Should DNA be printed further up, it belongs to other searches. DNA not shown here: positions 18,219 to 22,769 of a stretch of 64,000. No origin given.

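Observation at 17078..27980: ElbD-like ether-lipid megasynthase operon in a flagellated diderm, with an unusual set of accessory genes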

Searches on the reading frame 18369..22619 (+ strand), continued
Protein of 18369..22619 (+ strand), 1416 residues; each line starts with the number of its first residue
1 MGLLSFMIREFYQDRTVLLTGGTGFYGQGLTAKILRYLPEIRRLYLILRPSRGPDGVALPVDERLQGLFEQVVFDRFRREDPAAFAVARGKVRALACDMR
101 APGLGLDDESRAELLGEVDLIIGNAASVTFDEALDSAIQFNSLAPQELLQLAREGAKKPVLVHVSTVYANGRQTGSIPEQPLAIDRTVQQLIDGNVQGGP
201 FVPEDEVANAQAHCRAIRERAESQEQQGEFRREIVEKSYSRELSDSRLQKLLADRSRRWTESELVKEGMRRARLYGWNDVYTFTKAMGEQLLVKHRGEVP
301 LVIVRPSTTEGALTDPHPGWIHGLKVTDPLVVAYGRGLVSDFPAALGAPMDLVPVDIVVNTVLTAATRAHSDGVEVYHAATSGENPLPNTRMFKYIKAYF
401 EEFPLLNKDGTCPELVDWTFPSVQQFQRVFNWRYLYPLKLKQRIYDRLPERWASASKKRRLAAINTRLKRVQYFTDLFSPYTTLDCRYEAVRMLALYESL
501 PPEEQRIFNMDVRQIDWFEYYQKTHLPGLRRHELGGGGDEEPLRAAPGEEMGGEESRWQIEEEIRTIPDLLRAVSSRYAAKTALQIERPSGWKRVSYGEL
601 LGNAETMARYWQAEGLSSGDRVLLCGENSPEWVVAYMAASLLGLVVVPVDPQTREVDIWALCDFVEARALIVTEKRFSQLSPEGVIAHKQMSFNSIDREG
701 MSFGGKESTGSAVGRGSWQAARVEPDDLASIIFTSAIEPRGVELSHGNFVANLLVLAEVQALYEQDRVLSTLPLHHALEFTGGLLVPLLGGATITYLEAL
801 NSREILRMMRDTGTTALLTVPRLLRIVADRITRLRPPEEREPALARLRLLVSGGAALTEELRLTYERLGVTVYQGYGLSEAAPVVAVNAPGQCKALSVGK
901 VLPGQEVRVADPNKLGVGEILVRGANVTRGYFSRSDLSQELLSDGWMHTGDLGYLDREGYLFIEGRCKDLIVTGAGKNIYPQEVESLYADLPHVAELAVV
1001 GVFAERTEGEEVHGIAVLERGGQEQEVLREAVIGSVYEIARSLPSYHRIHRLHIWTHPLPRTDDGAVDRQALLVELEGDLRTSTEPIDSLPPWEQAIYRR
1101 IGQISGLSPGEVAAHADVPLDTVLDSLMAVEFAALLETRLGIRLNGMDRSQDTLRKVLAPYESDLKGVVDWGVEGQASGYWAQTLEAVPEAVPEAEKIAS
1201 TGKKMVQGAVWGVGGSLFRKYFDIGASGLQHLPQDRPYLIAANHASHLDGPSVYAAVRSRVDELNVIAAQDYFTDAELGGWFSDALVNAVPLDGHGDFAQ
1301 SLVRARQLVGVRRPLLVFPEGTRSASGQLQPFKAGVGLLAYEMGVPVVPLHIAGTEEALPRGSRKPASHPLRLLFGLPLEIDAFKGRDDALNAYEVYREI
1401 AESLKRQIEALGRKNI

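Call 12: find_encoding_contigs(protein=P0008, flank=10000, max_places=2)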
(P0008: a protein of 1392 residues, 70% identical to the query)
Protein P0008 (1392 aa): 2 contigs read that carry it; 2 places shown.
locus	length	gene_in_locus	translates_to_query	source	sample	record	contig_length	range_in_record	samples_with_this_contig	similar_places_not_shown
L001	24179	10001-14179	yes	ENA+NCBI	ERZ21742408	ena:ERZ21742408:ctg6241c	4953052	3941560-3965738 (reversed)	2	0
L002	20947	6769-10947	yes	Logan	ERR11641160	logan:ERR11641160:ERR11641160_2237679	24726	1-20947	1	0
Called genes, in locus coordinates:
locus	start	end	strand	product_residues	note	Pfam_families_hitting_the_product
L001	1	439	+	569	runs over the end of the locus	PF05693:Glycogen_syn (faint)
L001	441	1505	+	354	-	-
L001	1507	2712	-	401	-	PF00155:Aminotran_1_2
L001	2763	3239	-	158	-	PF00186:DHFR_1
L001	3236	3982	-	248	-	PF03193:RsgA_GTPase (faint), PF00005:ABC_tran, PF13304:AAA_21 (faint)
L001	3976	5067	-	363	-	PF13466:STAS_2 (weak), PF02405:MlaE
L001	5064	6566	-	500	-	-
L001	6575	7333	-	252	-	PF03886:ABC_trans_aux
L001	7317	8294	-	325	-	PF02470:MlaD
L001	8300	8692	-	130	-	-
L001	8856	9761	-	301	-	PF00781:DAGK_cat, PF19279:YegS_C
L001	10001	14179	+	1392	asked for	PF07993:NAD_binding_4, PF03015:Sterile, PF00501:AMP-binding, PF01553:Acyltransferase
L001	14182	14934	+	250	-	PF01790:LGT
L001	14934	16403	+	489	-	PF00724:Oxidored_FMN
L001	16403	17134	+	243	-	PF00106:adh_short, PF08659:KR, PF13561:adh_short_C2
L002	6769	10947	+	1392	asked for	PF07993:NAD_binding_4, PF03015:Sterile, PF00501:AMP-binding, PF01553:Acyltransferase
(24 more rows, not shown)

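Call 13: find_encoding_contigs(protein=P0066, flank=10000, max_places=2)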
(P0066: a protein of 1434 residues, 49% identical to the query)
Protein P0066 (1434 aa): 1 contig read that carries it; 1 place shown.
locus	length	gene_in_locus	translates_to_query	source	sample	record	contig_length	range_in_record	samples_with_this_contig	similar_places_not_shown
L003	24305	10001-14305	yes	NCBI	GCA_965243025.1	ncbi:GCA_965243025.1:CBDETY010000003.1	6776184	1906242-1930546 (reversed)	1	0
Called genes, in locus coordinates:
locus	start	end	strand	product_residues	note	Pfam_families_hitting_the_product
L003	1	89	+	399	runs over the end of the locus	PF00266:Aminotran_5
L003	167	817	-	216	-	-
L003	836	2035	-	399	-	PF00155:Aminotran_1_2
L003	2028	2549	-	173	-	PF00186:DHFR_1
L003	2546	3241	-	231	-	PF05050:Methyltransf_21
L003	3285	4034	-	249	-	PF00005:ABC_tran, PF13304:AAA_21 (faint)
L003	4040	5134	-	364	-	PF13466:STAS_2 (faint), PF02405:MlaE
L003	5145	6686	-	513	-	-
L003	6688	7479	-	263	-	PF03886:ABC_trans_aux (weak)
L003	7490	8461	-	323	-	PF02470:MlaD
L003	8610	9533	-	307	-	PF00781:DAGK_cat, PF19279:YegS_C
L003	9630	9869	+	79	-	-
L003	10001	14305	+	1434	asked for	PF01370:Epimerase (faint), PF07993:NAD_binding_4, PF03015:Sterile, PF00501:AMP-binding, PF01553:Acyltransferase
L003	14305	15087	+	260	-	PF01790:LGT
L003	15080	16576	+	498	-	PF00724:Oxidored_FMN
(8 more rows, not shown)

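Call 14: find_encoding_contigs(protein=P0102, flank=10000, max_places=2)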
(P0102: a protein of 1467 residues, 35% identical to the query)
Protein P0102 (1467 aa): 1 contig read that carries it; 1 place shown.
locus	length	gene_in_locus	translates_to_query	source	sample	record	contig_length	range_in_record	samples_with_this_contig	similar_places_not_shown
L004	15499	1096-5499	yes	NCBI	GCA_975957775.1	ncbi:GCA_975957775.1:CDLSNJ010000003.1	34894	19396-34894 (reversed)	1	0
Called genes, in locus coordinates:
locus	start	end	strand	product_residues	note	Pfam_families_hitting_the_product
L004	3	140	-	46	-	?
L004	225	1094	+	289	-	PF00781:DAGK_cat, PF19279:YegS_C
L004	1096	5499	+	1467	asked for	PF01370:Epimerase (faint), PF07993:NAD_binding_4, PF03015:Sterile, PF00501:AMP-binding, PF23562:AMP-binding_C_3 (weak), PF00550:PP-binding, PF01553:Acyltransferase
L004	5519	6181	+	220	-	PF00702:Hydrolase, PF12710:HAD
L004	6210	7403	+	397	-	PF08240:ADH_N, PF16912:Glu_dehyd_C (faint), PF00107:ADH_zinc_N, PF13602:ADH_zinc_N_2 (weak)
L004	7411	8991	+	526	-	PF09861:Lar_N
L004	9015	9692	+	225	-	PF01323:DSBA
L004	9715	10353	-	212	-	PF07336:ABATE, PF11706:zf-CGNR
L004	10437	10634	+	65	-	-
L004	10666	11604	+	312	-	PF00892:EamA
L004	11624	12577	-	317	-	PF05368:NmrA, PF13460:NAD_binding_10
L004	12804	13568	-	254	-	-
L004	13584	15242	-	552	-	PF01433:Peptidase_M1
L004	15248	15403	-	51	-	-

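Call 23: find_encoding_contigs(protein=P0057, flank=8000, max_places=1)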
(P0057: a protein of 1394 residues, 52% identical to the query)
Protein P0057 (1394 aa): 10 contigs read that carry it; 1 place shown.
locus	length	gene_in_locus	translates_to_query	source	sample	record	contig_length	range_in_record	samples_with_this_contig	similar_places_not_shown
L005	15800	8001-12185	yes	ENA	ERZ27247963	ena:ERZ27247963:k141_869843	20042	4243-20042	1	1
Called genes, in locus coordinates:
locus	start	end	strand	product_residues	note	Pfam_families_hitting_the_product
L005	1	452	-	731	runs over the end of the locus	-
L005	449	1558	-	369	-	-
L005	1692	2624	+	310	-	PF02518:HATPase_c (weak)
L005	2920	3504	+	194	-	-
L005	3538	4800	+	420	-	PF09376:NurA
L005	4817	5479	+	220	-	-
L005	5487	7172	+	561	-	PF01935:DUF87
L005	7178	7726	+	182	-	PF02525:Flavodoxin_2 (weak), PF03358:FMN_red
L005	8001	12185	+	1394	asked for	PF01370:Epimerase (faint), PF07993:NAD_binding_4, PF03015:Sterile, PF00501:AMP-binding, PF01553:Acyltransferase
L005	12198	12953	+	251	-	PF01790:LGT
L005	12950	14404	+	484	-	PF00724:Oxidored_FMN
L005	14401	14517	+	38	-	-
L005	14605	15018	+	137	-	PF01244:Peptidase_M19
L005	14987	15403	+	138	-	PF01244:Peptidase_M19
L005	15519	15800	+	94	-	?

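Call 24: find_encoding_contigs(protein=P0060, flank=8000, max_places=1)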
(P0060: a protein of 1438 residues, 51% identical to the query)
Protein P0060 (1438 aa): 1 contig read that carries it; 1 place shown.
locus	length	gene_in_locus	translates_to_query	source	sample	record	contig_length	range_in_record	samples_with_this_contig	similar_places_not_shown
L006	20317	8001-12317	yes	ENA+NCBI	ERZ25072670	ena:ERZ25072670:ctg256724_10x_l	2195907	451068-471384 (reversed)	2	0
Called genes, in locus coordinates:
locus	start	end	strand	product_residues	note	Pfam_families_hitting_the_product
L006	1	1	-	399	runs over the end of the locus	PF00155:Aminotran_1_2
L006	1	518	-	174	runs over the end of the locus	PF00186:DHFR_1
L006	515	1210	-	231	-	PF05050:Methyltransf_21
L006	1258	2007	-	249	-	PF00005:ABC_tran, PF13304:AAA_21 (faint)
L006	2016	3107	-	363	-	PF02405:MlaE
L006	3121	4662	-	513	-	-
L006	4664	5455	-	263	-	PF03886:ABC_trans_aux (weak)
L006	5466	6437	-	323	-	PF02470:MlaD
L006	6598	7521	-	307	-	PF00781:DAGK_cat, PF19279:YegS_C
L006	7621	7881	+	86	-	-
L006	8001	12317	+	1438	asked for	PF01370:Epimerase (faint), PF07993:NAD_binding_4, PF03015:Sterile, PF00501:AMP-binding, PF01553:Acyltransferase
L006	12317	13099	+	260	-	PF01790:LGT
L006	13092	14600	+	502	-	PF00724:Oxidored_FMN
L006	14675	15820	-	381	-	PF00291:PALP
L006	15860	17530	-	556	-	PF00920:ILVD_EDD_N, PF24877:ILV_EDD_C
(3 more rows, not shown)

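Call 25: find_encoding_contigs(protein=P0080, flank=8000, max_places=1)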
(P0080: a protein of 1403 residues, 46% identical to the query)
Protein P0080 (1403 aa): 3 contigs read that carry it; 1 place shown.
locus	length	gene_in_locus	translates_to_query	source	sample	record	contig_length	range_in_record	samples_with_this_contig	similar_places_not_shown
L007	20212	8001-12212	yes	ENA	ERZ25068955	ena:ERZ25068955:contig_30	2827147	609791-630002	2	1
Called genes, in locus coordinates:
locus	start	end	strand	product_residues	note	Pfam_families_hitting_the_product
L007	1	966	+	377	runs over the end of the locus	PF00266:Aminotran_5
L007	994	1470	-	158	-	PF00186:DHFR_1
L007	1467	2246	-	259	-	PF00005:ABC_tran, PF13304:AAA_21 (faint)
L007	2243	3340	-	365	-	PF13466:STAS_2 (weak), PF02405:MlaE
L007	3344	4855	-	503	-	-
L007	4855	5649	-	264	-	PF03886:ABC_trans_aux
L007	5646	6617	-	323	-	PF02470:MlaD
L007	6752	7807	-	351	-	PF00781:DAGK_cat, PF19279:YegS_C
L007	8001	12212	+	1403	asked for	PF01370:Epimerase (faint), PF07993:NAD_binding_4, PF03015:Sterile, PF00501:AMP-binding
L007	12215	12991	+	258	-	PF01790:LGT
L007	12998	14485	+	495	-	PF00724:Oxidored_FMN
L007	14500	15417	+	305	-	PF02585:PIG-L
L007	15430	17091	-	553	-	PF00920:ILVD_EDD_N, PF24877:ILV_EDD_C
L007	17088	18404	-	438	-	PF04909:Amidohydro_2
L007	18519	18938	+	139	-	PF09990:DUF2231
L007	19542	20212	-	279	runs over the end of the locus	PF05598:DUF772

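Call 26: find_encoding_contigs(protein=P0086, flank=8000, max_places=1)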
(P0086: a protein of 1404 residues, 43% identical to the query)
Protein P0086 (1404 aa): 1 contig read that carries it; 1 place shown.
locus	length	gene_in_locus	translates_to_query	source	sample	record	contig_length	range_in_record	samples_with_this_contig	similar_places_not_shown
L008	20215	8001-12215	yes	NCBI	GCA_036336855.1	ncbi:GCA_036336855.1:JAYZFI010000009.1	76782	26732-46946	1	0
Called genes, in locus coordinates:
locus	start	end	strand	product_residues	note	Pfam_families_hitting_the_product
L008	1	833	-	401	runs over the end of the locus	PF00155:Aminotran_1_2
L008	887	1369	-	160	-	PF00186:DHFR_1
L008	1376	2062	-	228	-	PF00005:ABC_tran, PF13304:AAA_21 (faint)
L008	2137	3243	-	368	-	PF01740:STAS (weak), PF13466:STAS_2 (weak), PF02405:MlaE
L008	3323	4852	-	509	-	-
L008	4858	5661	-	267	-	PF03886:ABC_trans_aux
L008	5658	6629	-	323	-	PF02470:MlaD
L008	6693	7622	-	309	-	PF00781:DAGK_cat, PF19279:YegS_C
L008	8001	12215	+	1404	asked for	PF01370:Epimerase (weak), PF07993:NAD_binding_4, PF03015:Sterile, PF00501:AMP-binding, PF01553:Acyltransferase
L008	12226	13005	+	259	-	PF01790:LGT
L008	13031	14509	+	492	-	PF00724:Oxidored_FMN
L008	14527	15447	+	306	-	PF02585:PIG-L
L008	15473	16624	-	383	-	PF00291:PALP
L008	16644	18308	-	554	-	PF00920:ILVD_EDD_N, PF24877:ILV_EDD_C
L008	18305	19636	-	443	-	PF04909:Amidohydro_2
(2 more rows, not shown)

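Call 27: find_encoding_contigs(protein=P0101, flank=8000, max_places=1)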
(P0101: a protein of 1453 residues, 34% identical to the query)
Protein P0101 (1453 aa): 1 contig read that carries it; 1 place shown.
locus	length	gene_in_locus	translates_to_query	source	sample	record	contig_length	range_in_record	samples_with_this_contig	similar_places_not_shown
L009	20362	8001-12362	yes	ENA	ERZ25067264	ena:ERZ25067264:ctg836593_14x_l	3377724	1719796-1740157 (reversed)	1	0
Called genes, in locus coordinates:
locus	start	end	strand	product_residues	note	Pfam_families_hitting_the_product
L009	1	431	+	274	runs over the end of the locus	PF00142:Fer4_NifH (faint), PF01656:CbiA, PF02374:ArsA_ATPase (weak), PF06564:CBP_BcsQ, PF09140:MipZ (faint), PF10609:ParA, PF13614:AAA_31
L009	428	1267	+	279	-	PF02195:ParB_N, PF17762:HTH_ParB, PF23552:ParB_C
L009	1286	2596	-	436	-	PF10396:TrmE_N, PF12631:MnmE_helical, PF01926:MMR_HSR1, PF02421:FeoB_N (weak)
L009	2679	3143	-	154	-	PF01424:R3H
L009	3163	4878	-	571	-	PF14849:YidC_periplas, PF02096:60KD_IMP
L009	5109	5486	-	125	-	PF00825:Ribonuclease_P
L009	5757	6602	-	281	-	PF00800:PDT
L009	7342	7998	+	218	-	PF00781:DAGK_cat, PF19279:YegS_C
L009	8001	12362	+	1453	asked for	PF01073:3Beta_HSD (faint), PF01370:Epimerase (faint), PF07993:NAD_binding_4, PF03015:Sterile, PF00501:AMP-binding, PF23562:AMP-binding_C_3 (weak), PF00550:PP-binding, PF01553:Acyltransferase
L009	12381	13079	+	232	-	PF00702:Hydrolase, PF12710:HAD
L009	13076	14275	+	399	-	PF08240:ADH_N, PF16912:Glu_dehyd_C, PF00107:ADH_zinc_N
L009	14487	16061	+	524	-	PF09861:Lar_N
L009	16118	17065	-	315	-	PF13011:LZ_Tnp_IS481, PF01527:HTH_Tnp_1, PF13384:HTH_23, PF13518:HTH_28, PF13551:HTH_29, PF13565:HTH_32, PF00665:rve, PF13683:rve_3, +12 more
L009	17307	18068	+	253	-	-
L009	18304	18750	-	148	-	PF00589:Phage_integrase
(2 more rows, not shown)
